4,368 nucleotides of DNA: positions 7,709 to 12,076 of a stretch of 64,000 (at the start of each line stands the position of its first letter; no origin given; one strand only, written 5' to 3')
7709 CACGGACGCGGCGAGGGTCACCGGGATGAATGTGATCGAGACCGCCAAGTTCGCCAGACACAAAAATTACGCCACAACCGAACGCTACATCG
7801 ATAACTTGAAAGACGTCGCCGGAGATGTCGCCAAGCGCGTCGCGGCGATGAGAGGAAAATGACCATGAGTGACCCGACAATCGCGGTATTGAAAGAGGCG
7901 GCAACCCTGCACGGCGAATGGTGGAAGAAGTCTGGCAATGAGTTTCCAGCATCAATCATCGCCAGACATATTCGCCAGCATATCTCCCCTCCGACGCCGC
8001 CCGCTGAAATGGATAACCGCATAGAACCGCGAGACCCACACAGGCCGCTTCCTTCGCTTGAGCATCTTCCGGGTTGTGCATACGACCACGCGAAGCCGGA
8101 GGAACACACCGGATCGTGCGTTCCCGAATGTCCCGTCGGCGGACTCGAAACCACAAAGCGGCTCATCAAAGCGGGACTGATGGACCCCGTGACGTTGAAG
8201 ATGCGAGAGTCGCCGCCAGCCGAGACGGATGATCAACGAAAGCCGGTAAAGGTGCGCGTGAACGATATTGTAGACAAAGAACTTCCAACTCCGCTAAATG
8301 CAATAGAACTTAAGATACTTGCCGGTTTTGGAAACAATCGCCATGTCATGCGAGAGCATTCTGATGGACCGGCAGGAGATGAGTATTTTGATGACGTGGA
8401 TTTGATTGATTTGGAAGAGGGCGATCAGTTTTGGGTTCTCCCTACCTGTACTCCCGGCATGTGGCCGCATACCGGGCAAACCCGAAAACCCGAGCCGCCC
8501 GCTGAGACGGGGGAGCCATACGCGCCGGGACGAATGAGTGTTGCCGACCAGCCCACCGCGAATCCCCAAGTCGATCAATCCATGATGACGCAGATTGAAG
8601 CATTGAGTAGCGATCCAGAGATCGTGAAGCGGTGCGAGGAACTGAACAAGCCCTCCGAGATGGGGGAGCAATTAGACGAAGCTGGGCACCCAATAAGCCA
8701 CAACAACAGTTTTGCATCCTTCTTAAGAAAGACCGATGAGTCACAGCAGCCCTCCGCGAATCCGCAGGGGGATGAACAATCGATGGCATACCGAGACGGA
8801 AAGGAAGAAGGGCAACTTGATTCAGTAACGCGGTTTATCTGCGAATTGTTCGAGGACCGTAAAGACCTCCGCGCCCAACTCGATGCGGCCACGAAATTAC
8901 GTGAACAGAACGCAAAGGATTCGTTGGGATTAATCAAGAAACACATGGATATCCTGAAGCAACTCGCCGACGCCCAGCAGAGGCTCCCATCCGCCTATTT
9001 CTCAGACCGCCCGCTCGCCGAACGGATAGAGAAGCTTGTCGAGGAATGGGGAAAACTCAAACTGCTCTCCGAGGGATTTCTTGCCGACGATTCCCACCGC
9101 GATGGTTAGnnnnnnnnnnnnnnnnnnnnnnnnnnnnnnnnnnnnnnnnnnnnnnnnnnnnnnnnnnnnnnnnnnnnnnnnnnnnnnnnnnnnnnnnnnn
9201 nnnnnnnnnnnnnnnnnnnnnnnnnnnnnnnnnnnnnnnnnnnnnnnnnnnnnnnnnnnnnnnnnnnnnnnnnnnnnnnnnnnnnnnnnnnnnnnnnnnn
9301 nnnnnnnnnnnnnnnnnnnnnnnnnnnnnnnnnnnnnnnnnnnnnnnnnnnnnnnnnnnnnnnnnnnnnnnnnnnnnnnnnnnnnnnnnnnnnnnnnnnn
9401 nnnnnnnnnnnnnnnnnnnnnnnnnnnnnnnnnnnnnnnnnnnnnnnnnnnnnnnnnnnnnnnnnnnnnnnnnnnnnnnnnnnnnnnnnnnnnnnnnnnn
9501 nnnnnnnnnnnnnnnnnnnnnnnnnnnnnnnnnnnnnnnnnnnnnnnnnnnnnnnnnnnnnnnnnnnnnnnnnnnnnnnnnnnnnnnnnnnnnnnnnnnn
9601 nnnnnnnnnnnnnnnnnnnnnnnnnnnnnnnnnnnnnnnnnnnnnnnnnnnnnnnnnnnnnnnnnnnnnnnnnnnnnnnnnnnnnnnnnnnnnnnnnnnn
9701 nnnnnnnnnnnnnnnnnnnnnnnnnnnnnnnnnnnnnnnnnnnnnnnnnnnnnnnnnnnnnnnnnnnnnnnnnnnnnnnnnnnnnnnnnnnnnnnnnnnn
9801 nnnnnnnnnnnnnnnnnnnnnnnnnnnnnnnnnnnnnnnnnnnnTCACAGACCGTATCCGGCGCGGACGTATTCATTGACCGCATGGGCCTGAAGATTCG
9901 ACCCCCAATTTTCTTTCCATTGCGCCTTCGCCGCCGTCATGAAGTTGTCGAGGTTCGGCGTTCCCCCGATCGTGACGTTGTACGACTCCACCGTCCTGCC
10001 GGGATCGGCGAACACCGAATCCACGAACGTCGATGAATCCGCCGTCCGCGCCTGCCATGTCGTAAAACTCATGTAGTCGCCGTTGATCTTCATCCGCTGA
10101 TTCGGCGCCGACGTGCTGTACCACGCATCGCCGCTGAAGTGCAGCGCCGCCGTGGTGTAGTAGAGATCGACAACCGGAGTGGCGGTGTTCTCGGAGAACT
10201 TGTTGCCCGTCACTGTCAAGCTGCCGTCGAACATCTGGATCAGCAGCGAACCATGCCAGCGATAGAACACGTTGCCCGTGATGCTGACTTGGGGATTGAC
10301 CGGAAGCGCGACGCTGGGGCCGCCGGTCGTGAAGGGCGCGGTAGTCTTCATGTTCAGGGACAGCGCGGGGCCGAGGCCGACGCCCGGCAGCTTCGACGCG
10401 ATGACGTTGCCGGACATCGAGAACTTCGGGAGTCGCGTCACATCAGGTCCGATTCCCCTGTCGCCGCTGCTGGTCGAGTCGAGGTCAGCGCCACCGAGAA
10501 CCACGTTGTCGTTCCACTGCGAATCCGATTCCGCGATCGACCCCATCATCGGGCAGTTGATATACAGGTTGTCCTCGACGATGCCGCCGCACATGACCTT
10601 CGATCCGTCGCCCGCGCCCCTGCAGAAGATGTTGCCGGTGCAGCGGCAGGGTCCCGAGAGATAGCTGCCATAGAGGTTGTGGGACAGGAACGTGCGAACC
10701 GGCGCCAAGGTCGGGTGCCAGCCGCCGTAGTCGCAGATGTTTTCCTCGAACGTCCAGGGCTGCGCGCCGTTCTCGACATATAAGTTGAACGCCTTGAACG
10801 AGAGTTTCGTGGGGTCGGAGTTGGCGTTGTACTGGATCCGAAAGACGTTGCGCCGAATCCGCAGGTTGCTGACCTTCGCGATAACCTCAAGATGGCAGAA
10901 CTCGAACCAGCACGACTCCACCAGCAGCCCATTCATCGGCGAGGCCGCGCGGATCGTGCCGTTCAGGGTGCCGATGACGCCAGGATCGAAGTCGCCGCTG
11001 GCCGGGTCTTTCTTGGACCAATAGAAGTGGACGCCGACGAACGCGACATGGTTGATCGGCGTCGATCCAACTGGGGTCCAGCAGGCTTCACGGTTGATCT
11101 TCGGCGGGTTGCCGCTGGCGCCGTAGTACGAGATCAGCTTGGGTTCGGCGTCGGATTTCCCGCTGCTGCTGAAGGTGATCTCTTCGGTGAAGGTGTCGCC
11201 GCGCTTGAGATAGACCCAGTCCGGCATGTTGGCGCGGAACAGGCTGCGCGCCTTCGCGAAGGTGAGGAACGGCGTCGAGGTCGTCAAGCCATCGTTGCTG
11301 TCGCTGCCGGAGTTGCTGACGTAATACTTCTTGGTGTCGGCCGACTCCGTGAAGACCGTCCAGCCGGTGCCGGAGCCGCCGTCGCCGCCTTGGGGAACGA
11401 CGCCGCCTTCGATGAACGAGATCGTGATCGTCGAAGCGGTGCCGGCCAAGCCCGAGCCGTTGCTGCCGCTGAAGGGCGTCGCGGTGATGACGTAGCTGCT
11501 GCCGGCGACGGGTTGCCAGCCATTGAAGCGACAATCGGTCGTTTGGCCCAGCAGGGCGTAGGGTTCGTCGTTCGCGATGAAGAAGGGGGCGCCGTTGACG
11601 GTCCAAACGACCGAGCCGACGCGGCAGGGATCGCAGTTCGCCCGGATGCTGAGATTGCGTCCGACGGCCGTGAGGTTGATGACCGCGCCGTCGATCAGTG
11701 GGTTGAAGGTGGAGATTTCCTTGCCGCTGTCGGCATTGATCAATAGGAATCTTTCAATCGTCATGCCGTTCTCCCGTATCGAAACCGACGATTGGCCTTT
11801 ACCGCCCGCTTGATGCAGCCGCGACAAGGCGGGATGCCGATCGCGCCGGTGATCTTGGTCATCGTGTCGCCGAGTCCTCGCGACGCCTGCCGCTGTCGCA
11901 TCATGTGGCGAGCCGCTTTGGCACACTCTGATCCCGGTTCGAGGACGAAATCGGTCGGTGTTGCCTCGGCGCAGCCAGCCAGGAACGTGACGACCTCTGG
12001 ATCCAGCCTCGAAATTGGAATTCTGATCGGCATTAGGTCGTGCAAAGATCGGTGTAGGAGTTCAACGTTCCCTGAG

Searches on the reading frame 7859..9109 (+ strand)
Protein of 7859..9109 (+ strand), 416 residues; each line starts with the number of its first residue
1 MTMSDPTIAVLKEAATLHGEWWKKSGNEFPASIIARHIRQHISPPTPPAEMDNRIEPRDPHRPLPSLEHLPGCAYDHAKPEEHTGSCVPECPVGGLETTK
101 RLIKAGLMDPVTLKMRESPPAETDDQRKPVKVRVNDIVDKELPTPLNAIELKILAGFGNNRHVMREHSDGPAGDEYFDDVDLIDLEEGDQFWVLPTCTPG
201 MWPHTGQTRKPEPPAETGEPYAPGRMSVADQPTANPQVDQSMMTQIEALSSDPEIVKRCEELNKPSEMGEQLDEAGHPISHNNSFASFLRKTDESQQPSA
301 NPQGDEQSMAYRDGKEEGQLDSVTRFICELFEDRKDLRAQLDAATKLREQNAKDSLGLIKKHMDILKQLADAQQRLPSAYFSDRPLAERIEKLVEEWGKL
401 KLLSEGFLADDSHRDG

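Call 31: search_protein_families(library=pfam, proteins=[window:7859-9109:+], max_evalue=0.01)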
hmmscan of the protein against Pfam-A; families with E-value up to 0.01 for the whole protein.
window:7859-9109:+ (416 aa): 0 families

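Call 56: search_protein_families(library=phrogs, proteins=[window:7859-9109:+], max_evalue=0.001)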
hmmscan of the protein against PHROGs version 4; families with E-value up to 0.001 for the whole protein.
window:7859-9109:+ (416 aa): 0 families

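Call 91: search_solved_structures(query=window:7859-9109:+, max_evalue=1)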
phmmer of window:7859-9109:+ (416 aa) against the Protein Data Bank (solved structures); distinct sequences matched with E-value up to 1: 3.
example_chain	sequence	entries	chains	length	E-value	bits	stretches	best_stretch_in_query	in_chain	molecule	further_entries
29sb_A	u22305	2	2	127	0.38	13.2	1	311-399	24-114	KABLE2.5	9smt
9n0i_A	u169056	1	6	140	0.47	12.8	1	281-380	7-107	De novo designed KABLE protein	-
6ywe_L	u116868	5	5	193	0.84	12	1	318-369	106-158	uL17m | 50S ribosomal protein L17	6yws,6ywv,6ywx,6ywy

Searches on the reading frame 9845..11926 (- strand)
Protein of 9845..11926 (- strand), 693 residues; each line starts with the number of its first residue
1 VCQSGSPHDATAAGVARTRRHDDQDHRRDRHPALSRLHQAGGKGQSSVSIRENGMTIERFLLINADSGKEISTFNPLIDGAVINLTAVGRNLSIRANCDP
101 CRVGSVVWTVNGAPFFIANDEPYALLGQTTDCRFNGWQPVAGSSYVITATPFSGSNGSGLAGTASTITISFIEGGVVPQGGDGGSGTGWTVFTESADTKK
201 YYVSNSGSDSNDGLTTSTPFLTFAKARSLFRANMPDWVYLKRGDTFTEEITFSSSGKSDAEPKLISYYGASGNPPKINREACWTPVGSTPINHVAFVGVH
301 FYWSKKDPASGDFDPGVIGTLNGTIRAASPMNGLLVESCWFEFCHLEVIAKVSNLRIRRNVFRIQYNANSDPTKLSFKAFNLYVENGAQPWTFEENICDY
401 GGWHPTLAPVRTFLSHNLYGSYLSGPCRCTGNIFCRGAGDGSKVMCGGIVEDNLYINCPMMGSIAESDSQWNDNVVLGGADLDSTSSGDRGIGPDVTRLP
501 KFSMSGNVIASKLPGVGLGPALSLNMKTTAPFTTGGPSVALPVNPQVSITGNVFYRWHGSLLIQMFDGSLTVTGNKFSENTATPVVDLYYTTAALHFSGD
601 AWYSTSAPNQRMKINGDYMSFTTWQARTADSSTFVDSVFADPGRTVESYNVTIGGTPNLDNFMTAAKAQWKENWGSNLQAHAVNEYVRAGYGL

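Call 31: search_protein_families(library=pfam, proteins=[window:9845-11926:-], max_evalue=0.01)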
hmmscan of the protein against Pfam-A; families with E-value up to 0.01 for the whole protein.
window:9845-11926:- (693 aa): 0 families

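Call 64: search_protein_families(library=phrogs, proteins=[window:9845-11926:-], max_evalue=0.001)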
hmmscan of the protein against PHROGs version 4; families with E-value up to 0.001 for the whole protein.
window:9845-11926:- (693 aa): 1 family
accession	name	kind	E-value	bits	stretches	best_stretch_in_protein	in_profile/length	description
phrog_32409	-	tail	0.00083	18.7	0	197-249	509-560/884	tail fiber protein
